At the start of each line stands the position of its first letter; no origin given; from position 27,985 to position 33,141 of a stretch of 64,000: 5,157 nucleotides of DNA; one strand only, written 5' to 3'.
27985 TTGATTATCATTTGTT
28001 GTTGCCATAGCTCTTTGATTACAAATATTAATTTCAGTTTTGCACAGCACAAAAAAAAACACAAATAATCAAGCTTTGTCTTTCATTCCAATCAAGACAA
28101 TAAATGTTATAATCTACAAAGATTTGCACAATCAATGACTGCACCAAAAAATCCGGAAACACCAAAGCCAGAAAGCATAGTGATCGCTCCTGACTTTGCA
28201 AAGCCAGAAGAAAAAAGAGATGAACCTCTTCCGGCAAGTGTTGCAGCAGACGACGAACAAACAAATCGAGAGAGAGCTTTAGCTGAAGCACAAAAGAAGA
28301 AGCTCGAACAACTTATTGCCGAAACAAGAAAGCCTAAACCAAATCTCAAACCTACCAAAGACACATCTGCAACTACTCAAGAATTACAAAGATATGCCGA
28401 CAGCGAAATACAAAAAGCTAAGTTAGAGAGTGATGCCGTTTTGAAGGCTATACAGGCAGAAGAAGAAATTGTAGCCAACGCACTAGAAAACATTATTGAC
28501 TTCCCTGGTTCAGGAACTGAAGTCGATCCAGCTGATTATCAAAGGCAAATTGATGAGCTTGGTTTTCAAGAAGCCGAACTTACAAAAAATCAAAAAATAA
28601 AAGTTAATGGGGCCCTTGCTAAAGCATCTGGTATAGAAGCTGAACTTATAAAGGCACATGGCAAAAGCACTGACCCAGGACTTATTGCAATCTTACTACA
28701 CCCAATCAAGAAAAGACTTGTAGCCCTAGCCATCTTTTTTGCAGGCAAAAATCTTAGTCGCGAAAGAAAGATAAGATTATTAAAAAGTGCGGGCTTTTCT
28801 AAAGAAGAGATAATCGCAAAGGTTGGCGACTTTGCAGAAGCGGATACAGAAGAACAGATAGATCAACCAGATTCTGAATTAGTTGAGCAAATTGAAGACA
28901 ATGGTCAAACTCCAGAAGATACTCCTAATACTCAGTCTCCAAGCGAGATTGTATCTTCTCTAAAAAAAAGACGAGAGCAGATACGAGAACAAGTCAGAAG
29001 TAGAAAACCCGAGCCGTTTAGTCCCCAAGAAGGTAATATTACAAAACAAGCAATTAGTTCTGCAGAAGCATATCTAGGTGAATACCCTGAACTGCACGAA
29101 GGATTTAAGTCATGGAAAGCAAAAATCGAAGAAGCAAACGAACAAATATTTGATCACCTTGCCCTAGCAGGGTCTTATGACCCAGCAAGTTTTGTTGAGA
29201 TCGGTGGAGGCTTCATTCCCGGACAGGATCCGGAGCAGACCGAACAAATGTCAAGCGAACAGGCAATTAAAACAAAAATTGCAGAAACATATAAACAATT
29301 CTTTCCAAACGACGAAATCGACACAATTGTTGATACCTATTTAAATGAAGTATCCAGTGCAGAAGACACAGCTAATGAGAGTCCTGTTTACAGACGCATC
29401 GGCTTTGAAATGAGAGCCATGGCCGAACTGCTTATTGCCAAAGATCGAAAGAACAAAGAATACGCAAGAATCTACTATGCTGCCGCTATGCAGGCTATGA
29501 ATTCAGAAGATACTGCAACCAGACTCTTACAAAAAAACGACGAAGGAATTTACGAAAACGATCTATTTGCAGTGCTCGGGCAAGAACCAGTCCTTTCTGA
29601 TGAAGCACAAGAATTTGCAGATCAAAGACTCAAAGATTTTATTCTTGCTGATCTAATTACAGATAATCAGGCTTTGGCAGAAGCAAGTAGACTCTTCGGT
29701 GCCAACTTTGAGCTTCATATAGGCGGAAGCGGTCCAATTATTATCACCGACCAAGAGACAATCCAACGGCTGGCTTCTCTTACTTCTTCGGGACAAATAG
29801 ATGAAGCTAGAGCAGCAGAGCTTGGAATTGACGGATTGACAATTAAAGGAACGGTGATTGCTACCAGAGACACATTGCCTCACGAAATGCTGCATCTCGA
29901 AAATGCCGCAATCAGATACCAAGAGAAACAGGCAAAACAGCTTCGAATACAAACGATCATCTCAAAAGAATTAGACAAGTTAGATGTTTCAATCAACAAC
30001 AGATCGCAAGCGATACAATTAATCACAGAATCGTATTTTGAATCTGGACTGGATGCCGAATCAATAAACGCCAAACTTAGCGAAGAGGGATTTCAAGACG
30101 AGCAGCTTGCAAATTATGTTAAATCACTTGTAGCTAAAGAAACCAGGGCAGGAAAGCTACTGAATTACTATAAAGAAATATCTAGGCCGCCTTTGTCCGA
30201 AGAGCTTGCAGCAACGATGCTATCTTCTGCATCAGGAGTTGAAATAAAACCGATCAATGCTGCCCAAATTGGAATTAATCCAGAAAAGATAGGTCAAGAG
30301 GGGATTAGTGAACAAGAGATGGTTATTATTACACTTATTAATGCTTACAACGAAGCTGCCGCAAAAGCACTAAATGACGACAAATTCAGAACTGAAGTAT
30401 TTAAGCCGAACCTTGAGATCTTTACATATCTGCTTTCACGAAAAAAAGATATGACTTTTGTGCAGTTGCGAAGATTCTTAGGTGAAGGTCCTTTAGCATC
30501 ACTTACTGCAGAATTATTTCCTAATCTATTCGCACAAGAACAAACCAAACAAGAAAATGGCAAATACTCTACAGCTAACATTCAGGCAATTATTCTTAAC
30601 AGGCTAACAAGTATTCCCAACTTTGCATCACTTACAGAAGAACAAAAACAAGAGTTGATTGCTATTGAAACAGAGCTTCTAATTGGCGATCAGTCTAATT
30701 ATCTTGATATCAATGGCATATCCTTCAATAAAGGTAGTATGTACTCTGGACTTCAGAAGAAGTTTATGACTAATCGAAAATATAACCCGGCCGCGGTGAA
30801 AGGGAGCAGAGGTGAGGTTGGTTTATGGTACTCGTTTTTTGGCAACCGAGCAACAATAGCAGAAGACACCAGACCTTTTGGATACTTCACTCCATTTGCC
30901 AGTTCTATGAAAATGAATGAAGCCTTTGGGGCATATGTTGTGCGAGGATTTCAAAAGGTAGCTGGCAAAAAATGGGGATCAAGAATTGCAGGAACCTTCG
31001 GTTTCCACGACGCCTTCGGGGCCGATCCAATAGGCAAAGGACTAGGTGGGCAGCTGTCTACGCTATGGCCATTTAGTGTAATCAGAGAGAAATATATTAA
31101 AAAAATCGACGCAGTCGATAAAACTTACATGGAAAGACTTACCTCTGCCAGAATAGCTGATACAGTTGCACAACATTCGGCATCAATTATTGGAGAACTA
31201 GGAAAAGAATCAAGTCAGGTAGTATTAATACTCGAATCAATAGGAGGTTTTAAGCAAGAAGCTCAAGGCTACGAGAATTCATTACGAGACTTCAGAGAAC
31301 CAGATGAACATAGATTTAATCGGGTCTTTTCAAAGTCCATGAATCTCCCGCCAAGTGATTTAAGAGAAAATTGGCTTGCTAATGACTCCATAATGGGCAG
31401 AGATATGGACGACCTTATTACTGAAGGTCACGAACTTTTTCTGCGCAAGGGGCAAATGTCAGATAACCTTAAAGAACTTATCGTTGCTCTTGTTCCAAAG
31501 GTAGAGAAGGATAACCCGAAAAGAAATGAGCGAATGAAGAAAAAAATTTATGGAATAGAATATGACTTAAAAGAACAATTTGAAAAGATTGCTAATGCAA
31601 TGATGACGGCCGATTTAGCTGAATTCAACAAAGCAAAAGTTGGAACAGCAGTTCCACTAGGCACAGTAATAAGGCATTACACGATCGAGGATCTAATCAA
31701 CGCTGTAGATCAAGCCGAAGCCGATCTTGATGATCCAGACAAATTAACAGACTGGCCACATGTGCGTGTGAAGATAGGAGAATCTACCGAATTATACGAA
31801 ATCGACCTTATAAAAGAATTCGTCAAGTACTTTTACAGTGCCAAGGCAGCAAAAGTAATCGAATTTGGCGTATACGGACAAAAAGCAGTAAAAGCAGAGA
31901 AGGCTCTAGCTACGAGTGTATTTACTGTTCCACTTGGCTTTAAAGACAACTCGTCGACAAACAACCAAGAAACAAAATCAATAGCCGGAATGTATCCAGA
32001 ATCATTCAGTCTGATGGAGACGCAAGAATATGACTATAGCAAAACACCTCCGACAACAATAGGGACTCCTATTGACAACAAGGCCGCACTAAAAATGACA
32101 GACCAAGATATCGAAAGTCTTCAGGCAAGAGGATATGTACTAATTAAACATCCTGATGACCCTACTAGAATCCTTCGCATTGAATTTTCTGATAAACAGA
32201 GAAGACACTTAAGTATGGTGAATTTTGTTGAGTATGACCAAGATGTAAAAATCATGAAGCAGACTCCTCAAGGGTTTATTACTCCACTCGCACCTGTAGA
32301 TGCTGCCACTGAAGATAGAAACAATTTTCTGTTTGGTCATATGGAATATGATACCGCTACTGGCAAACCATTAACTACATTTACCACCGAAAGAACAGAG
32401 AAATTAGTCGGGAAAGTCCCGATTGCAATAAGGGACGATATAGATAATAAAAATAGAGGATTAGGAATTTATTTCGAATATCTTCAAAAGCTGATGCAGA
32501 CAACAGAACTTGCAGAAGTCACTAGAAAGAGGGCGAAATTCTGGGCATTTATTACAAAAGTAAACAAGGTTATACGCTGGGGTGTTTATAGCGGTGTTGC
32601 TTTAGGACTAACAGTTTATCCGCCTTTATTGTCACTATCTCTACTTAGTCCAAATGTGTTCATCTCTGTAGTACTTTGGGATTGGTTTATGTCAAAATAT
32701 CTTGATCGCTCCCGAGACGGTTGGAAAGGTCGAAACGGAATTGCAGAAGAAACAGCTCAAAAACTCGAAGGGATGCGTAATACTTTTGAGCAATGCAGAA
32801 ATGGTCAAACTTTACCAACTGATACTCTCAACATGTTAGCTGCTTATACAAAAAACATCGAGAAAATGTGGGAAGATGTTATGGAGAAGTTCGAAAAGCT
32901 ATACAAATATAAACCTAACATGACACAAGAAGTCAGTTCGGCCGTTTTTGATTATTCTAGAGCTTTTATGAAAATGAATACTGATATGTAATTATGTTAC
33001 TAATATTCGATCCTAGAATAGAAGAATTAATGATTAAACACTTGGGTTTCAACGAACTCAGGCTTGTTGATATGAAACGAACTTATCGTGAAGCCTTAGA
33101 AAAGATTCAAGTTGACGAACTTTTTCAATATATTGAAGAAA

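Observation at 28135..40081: Translationally coupled six-gene operon: giant protein, VirB6/TrbL-topology membrane protein and tape-measure-like Gly-zipper protein, with no ATPase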

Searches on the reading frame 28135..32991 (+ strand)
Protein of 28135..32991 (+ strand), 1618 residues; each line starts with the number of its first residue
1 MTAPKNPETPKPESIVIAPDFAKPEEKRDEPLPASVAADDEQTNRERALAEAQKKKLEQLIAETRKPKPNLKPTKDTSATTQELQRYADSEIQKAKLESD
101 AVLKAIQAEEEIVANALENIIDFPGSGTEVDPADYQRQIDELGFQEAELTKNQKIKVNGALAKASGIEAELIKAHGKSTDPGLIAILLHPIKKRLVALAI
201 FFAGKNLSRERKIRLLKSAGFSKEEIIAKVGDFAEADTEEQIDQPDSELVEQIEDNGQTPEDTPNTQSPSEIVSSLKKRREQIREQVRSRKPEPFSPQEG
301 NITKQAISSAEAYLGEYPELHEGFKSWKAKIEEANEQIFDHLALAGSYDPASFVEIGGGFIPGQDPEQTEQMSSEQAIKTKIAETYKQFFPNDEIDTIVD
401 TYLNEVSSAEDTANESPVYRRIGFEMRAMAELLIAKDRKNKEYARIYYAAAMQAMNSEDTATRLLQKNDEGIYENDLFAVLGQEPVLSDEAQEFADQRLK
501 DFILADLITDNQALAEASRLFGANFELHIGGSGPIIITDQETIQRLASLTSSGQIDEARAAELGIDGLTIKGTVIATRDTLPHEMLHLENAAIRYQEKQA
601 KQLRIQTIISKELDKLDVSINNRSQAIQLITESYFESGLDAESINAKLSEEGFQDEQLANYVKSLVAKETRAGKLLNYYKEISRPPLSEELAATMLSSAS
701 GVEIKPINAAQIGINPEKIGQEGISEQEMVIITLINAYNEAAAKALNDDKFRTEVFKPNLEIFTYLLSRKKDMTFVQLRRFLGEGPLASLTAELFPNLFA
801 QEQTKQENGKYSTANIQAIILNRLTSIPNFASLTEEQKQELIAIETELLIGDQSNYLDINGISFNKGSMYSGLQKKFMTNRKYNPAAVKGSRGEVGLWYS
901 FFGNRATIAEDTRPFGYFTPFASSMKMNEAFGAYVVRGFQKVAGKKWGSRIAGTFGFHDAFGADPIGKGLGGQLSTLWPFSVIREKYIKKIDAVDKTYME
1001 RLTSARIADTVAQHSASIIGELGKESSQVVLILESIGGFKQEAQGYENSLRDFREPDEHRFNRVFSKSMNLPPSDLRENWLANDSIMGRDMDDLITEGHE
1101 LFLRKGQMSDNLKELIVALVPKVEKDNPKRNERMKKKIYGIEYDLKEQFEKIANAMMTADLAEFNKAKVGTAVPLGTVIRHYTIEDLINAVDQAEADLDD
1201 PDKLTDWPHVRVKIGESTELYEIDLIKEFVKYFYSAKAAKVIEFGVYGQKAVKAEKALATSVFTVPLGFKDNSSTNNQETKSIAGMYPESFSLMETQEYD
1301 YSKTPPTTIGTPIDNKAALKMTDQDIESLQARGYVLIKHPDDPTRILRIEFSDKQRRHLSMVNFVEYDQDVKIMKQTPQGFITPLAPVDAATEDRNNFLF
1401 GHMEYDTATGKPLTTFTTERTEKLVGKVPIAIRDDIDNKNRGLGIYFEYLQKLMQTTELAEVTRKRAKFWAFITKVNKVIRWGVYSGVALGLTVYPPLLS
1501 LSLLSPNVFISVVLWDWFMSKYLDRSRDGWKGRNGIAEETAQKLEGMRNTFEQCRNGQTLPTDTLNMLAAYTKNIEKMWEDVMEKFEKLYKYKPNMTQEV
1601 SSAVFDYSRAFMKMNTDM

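Call 4: search_protein_families(library=pfam, proteins=[window:28135-32991:+], max_evalue=1)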
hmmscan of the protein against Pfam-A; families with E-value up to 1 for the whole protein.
window:28135-32991:+ (1618 aa): 1 family
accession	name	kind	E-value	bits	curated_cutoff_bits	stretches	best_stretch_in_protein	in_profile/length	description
PF18244.6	CttA_N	-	0.16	13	25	1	221-263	13-53/71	Cellulose-binding protein CttA N-terminal domain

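Call 5: search_protein_families(library=phrogs, proteins=[window:28135-32991:+], max_evalue=1)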
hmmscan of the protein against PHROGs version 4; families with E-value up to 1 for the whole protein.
window:28135-32991:+ (1618 aa): 1 family
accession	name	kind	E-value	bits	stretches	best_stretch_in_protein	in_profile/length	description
phrog_17371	-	unknown function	0.27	12.8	0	595-647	5-55/101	-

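Call 59: search_solved_structures(query=A7, max_evalue=10)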
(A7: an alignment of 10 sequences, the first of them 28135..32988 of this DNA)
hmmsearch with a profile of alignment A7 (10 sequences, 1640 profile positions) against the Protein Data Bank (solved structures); distinct sequences matched with E-value up to 10: 4.
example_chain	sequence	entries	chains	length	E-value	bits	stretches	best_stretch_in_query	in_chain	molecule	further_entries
5j0l_A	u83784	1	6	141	0.22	12.5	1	284-404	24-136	designed protein 3L6HC2_2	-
9y1s_A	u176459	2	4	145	0.59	11.1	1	352-430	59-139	Rhobin9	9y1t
9e2t_A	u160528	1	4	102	1.6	9.7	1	97-182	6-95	21h10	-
7mwr_B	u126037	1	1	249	5.5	7.9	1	268-406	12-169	LHD101B4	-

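Call 61: search_protein_families(library=pfam, alignment_id=A7, max_evalue=1)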
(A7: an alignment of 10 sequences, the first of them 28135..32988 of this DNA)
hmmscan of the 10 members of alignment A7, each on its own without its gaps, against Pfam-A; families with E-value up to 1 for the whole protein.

A. member 1, window:28135-32988:+ (1618 aa): 1 family
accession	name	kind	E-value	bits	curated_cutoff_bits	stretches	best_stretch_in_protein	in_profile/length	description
PF18244.6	CttA_N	-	0.16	13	25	1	221-263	13-53/71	Cellulose-binding protein CttA N-terminal domain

B. families by the number of members that match (of 10 scanned): 10 families
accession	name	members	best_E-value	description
PF21981.2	RecX_HTH3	1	0.0058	RecX, third three-helix domain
PF04695.18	Pex14_N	1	0.011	Pex14 N-terminal domain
PF12758.12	DUF3813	1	0.025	Protein of unknown function (DUF3813)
PF09012.17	FeoC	1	0.038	FeoC like transcriptional regulator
PF25570.1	TPR_DENND3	1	0.074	DENND3-like, TPR repeats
PF16471.10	JIP_LZII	1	0.11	JNK-interacting protein leucine zipper II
PF22839.2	DUF7015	1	0.14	Domain of unknown function (DUF7015)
PF18244.6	CttA_N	1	0.16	Cellulose-binding protein CttA N-terminal domain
PF19360.4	TadB_TadC_N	1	0.22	TadB/TadC N-terminal domain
PF02885.22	Glycos_trans_3N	1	0.24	Glycosyl transferase family, helical bundle domain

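Call 67: search_protein_families(library=ncbifam, proteins=[window:28135-32991:+], max_evalue=0.1)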
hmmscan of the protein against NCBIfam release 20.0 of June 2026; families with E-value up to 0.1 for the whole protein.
window:28135-32991:+ (1618 aa): 0 families

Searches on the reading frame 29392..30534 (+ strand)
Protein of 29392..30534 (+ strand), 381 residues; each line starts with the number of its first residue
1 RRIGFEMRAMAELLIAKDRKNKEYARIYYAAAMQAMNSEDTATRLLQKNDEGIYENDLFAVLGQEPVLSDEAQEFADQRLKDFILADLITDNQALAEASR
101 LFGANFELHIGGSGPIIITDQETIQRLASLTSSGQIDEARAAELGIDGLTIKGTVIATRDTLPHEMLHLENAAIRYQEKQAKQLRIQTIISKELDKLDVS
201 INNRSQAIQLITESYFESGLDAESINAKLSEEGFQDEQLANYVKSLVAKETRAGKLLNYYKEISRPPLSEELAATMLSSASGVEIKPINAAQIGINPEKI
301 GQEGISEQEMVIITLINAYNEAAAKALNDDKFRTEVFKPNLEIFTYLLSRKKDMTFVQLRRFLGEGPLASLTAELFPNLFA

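Call 88: predict_structure(alignment_id=A9)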
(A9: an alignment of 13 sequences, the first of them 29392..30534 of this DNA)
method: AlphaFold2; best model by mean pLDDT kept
length: 381 residues; sequences in the alignment: 13
mean_pLDDT: 76.6   pTM: 0.70
mean pLDDT of the five models: 76.6, 75.1, 73.2, 73.2, 72.8
residues with pLDDT >= 90: 34; 70-90: 231; 50-70: 107; < 50: 9
segments of 3 or more residues with pLDDT < 50: 1-3, 51-56
pLDDT, mean of each block of 10 residues (from residue 1): 53 68 82 85 71 53 73 86 82 80 75 77 82 65 70 82 84 77 74 70 68 64 69 67 66 68 77 86 77 79 84 93 91 90 87 86 81 85 75
secondary structure, 60 per line:
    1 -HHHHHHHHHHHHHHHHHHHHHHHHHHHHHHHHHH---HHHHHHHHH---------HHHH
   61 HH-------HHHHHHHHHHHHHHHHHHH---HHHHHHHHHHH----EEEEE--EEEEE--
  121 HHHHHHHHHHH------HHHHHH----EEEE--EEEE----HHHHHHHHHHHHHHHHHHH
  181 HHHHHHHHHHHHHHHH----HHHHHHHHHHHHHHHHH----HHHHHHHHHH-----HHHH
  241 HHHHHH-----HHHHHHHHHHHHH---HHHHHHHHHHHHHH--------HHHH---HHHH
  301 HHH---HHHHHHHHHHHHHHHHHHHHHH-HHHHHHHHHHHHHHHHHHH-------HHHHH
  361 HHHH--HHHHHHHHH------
elements in order: H2-35 H39-47 H57-62 H70-88 H92-102 E107-111 E114-118 H121-131 H138-143 E148-151 E154-157 H162-196 H201-217 H222-231 H237-246 H252-264 H268-281 H290-293 H297-303 H307-328 H330-348 H356-364 H367-375

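Call 97: fold_search(model_id=the predicted structure, library=pdb)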
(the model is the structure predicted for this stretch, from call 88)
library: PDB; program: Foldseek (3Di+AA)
matches with E <= 10: 82; with E <= 0.001: 0
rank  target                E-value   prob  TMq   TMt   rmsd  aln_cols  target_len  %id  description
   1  4wic_D                1.1e+00  0.10  0.18  0.19  28.0       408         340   11  Immediate-early 1 protein (IE1) of rhesus macaque cytomegalovirus (released 2015-07-15)
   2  6iem_E                1.3e+00  0.09  0.13  0.11  22.6       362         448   13  Argininosuccinate lyase from Mycobacterium tuberculosis (released 2019-02-20)
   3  6iem_B                1.4e+00  0.08  0.13  0.11  22.8       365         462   12  Argininosuccinate lyase from Mycobacterium tuberculosis (released 2019-02-20)
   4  8dmo_A                1.6e+00  0.07  0.17  0.12  27.6       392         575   10  Structure of open, inward-facing MsbA from E. coli (released 2022-12-14)
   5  7upp_B                1.7e+00  0.06  0.10  0.13  21.4       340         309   12  Crystal structure of designed heterotrimeric assembly DHT03_2arm_A21/B21/C long (released 2022-12-14)
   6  7y48                  1.9e+00  0.05  0.13  0.09  30.9       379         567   10  Cryo-EM Structure of biliverdin-bound mitochondrial ABC transporter ABCB10 from Biortus (released 2023-05-24)
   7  5iww_D                2.0e+00  0.07  0.11  0.14  18.6       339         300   10  Crystal structure of RNA editing factor of designer PLS-type PPR/9R protein in complex with MORF9/RIP9 (released 2017-03-29)
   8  4ayw                  2.2e+00  0.04  0.12  0.10  29.0       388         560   14  STRUCTURE OF THE HUMAN MITOCHONDRIAL ABC TRANSPORTER, ABCB10 (PLATE FORM) (released 2012-07-11)
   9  9k80_A                2.4e+00  0.10  0.18  0.22  14.9       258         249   15  Cryo-EM structure of designed zinc-induced filament Fiber-n6-Zn1-HEHE-5 (released 2025-10-29)
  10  6xi6                  2.7e+00  0.08  0.15  0.19  21.1       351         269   10  Hierarchical design of multi-scale protein complexes by combinatorial assembly of oligomeric helical bundle and repeat p (released 2021-06-02)
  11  3zdq                  2.9e+00  0.03  0.11  0.09  30.1       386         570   12  STRUCTURE OF THE HUMAN MITOCHONDRIAL ABC TRANSPORTER, ABCB10 (NUCLEOTIDE-FREE FORM) (released 2013-01-23)
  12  7rro_D1               2.9e+00  0.02  0.10  0.09  47.0       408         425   13  Structure of the 48-nm repeat doublet microtubule from bovine tracheal cilia (released 2021-10-27)
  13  5eik                  3.0e+00  0.04  0.10  0.14  19.5       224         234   14  Structure of a Trimeric Intracellular Cation channel from C. elegans in the absence of Ca2+ (released 2016-10-05)
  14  5i9f_A                3.4e+00  0.04  0.12  0.12  20.1       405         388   11  Crystal structure of designed pentatricopeptide repeat protein dPPR-U10 in complex with its target RNA U10 (released 2016-04-27)
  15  7shn_A                3.6e+00  0.04  0.13  0.09  27.6       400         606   12  Cryo-EM structure of oleoyl-CoA-bound human peroxisomal fatty acid transporter ABCD1 (released 2021-11-03)
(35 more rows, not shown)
